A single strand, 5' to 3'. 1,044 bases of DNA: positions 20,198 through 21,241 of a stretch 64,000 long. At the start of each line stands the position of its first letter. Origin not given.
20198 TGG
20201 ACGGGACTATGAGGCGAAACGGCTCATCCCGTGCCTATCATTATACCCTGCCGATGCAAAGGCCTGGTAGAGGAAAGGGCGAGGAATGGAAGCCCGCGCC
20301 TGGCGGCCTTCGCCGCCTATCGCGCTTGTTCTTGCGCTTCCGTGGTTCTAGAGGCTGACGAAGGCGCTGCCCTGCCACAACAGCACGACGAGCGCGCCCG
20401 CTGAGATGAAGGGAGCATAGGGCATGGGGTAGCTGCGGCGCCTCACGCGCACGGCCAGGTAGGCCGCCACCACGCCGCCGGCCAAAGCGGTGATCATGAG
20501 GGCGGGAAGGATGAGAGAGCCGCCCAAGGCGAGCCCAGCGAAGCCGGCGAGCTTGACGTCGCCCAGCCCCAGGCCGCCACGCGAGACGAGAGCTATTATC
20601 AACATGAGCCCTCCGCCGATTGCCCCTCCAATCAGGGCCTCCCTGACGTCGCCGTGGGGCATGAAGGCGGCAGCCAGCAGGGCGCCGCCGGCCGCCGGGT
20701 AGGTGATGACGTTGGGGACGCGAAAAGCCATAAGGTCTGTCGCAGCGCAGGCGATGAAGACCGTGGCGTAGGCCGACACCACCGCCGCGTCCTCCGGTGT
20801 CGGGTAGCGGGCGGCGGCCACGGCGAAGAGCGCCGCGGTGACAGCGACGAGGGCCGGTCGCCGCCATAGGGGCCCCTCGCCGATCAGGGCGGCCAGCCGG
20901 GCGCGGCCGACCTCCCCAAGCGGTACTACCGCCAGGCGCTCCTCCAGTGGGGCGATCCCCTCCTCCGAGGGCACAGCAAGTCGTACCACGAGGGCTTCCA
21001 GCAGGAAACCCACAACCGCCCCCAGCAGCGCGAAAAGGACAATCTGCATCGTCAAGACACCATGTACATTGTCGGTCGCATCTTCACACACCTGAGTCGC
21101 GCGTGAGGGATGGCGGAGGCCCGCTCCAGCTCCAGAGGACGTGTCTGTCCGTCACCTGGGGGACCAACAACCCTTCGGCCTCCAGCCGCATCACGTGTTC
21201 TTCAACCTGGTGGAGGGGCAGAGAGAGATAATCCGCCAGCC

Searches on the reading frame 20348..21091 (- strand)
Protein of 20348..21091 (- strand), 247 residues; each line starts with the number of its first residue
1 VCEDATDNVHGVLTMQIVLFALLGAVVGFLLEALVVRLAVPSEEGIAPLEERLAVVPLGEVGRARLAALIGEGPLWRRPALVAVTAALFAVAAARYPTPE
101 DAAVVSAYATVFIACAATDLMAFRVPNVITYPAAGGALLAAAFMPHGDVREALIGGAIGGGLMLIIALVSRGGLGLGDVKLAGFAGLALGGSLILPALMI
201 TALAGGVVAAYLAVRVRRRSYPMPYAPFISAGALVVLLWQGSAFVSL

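Call 57: search_protein_families(library=pfam, proteins=[window:20348-21091:-], max_evalue=0.00001)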
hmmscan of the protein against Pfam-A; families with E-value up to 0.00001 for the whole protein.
window:20348-21091:- (247 aa): 1 family
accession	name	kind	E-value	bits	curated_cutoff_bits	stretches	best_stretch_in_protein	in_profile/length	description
PF01478.23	Peptidase_A24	-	2.7e-14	53.9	26.5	1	108-209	3-103/104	Type IV leader peptidase family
